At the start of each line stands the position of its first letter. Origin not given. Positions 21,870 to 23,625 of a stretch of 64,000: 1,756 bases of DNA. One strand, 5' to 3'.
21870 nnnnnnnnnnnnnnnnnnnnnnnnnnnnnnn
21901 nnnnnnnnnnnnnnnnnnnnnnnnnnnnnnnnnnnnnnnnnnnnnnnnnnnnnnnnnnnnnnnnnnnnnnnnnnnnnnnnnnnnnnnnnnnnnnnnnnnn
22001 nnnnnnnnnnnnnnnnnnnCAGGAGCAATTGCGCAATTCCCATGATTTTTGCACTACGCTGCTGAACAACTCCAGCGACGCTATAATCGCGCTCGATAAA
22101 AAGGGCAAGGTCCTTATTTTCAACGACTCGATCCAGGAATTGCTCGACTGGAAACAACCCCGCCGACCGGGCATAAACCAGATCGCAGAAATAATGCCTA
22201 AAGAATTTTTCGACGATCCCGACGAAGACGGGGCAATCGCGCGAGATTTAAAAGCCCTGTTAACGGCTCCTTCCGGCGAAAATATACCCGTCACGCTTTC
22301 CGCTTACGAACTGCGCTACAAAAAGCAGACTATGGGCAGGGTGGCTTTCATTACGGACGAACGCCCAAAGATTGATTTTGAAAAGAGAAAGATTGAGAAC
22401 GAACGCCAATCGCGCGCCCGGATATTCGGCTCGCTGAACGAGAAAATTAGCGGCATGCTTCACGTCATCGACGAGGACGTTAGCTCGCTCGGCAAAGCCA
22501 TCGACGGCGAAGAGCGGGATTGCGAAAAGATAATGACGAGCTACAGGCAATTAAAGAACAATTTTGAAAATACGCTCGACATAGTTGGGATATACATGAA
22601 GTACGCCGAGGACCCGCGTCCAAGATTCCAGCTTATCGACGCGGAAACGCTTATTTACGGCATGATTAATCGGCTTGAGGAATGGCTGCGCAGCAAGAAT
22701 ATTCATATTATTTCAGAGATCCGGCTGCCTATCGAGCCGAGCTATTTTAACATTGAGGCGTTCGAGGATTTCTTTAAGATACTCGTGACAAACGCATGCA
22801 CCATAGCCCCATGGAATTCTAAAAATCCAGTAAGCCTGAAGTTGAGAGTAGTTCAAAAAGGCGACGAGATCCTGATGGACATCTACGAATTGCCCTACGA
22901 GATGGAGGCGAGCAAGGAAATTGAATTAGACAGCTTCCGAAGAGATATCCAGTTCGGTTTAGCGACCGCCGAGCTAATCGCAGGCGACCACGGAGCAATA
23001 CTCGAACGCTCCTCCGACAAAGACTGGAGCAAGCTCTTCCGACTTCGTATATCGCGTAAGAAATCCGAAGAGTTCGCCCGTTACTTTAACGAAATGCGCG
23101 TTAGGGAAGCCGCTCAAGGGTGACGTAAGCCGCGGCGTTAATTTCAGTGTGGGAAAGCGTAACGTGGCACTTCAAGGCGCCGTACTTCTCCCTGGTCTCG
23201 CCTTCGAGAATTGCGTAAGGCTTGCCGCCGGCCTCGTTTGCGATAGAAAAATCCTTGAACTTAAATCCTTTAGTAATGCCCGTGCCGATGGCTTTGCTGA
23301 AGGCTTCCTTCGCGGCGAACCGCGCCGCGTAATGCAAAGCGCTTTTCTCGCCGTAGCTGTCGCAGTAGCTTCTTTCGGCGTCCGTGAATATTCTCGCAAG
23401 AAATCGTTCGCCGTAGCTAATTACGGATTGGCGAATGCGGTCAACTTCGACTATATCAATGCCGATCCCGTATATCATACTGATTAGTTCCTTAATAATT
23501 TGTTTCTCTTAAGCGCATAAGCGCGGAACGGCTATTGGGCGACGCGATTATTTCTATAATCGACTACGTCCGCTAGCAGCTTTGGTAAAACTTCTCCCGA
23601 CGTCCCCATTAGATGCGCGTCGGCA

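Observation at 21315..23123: Sensor protein with tandem PAS-like domains each carrying an inserted Cys cluster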

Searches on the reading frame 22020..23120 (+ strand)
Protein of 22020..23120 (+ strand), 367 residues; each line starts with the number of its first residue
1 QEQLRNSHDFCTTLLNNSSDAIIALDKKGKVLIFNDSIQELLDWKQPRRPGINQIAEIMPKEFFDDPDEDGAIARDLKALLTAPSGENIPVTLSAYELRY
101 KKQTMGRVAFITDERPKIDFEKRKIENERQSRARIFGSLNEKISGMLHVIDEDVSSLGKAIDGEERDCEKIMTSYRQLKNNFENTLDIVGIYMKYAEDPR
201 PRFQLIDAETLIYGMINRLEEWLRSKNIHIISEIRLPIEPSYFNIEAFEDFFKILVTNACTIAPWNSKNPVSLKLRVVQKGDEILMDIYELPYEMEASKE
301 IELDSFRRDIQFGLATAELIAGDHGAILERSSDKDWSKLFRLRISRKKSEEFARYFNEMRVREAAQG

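Call 77: predict_structure(alignment_id=A4)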
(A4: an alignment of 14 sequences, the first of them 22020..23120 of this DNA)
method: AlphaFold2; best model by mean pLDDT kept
length: 367 residues; sequences in the alignment: 14
mean_pLDDT: 80.8   pTM: 0.55
mean pLDDT of the five models: 80.8, 80.2, 78.3, 77.4, 76.8
residues with pLDDT >= 90: 111; 70-90: 191; 50-70: 49; < 50: 16
segments of 3 or more residues with pLDDT < 50: 294-309
pLDDT, mean of each block of 10 residues (from residue 1): 74 82 93 92 90 93 93 92 92 94 91 88 69 58 70 79 76 78 81 74 89 89 83 88 90 83 58 89 89 47 40 78 85 72 90 84 74
secondary structure, 60 per line:
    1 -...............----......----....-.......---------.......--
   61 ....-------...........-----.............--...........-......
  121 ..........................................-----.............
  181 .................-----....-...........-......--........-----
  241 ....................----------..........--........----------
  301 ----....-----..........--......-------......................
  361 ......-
elements in order: H2-16 E21-26 E31-34 H36-42 H52-58 H61-64 E72-82 E88-100 E103-113 H115-162 H168-197 E203-206 H208-218 H220-225 E228-235 E241-244 H245-260 E271-280 E283-290 H305-308 H314-323 E326-331 E339-345 H346-366

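Call 79: fold_search(model_id=the predicted structure, library=pdb)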
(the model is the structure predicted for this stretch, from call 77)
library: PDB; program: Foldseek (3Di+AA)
matches with E <= 10: 1389; with E <= 0.001: 441
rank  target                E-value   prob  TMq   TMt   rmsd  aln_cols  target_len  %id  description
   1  9a5d_A                8.9e-17  1.00  0.34  0.22  13.9       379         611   16  Integrative model of WALK-YYCH by crosslinking MS and deep learning (released 2024-09-18)
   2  4i5s_B                1.2e-15  1.00  0.37  0.35  14.6       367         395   15  Structure and function of sensor histidine kinase (released 2013-03-27)
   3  4i5s_A                3.0e-15  1.00  0.32  0.31  18.2       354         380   14  Structure and function of sensor histidine kinase (released 2013-03-27)
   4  4gcz_B                5.1e-15  1.00  0.34  0.33  13.5       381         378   12  Structure of a blue-light photoreceptor (released 2013-06-19)
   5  8a52_A                6.4e-15  1.00  0.32  0.32  17.3       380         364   13  Crystal structure of a chimeric LOV-Histidine kinase SB2F1 (asymmetrical variant, trigonal form with long c-axis) (released 2023-12-27)
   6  4gcz_A                1.9e-14  1.00  0.32  0.32  16.1       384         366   12  Structure of a blue-light photoreceptor (released 2013-06-19)
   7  8a6x_B                3.6e-14  1.00  0.33  0.33  17.9       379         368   14  Crystal structure of a chimeric LOV-Histidine kinase SB2F1 (asymmetrical variant, trigonal form with long c axis) (released 2024-01-10)
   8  8a7h_A                8.6e-14  1.00  0.32  0.32  17.7       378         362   12  Crystal structure of a chimeric LOV-Histidine kinase SB2F1-I66R mutant (light state; asymmetrical variant, trigonal fo (released 2024-01-10)
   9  8a7f_B                1.0e-13  1.00  0.32  0.32  18.7       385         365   12  Crystal structure of a chimeric LOV-Histidine kinase SB2F1-I66R mutant (asymmetrical variant, trigonal form with long  (released 2024-01-10)
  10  8a7f_A                1.1e-13  1.00  0.33  0.33  17.9       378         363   11  Crystal structure of a chimeric LOV-Histidine kinase SB2F1-I66R mutant (asymmetrical variant, trigonal form with long  (released 2024-01-10)
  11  3a0r_A                1.8e-13  1.00  0.43  0.47  14.6       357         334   17  Crystal structure of histidine kinase ThkA (TM1359) in complex with response regulator protein TrrA (TM1360) (released 2009-10-20)
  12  8a3u                  2.2e-13  1.00  0.32  0.32  17.4       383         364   12  Crystal structure of a chimeric LOV-Histidine kinase SB2F1 (symmetrical variant, trigonal form with short c-axis) (released 2023-12-20)
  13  8isk_A                2.9e-13  1.00  0.29  0.14  17.2       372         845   12  Pr conformer of Zea mays phytochrome A1 - ZmphyA1-Pr (released 2023-08-09)
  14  8isk_B                3.2e-13  1.00  0.31  0.16  15.5       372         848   10  Pr conformer of Zea mays phytochrome A1 - ZmphyA1-Pr (released 2023-08-09)
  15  8isi_A                1.9e-12  1.00  0.31  0.14  15.8       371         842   10  Photochromobilin-free form of Arabidopsis thaliana phytochrome A - apo-AtphyA (released 2023-08-09)
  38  4q20_B                2.9e-10  1.00  0.36  0.53   8.4       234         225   17  Crystal structure of a C-terminal part of tyrosine kinase (DivL) from Caulobacter crescentus CB15 at 2.50 A resolution (released 2014-04-23)
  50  4q20_A                7.0e-10  1.00  0.34  0.50  10.6       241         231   16  Crystal structure of a C-terminal part of tyrosine kinase (DivL) from Caulobacter crescentus CB15 at 2.50 A resolution (released 2014-04-23)
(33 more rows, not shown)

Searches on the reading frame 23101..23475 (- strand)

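Call 29: search_protein_families(library=pfam, proteins=[window:23101-23475:-], max_evalue=0.001)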
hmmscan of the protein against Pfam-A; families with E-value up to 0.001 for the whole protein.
window:23101-23475:- (124 aa): 1 family
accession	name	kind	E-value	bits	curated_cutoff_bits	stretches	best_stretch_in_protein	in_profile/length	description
PF01648.25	ACPS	-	1.4e-21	77.1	25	1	3-96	1-94/111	4'-phosphopantetheinyl transferase superfamily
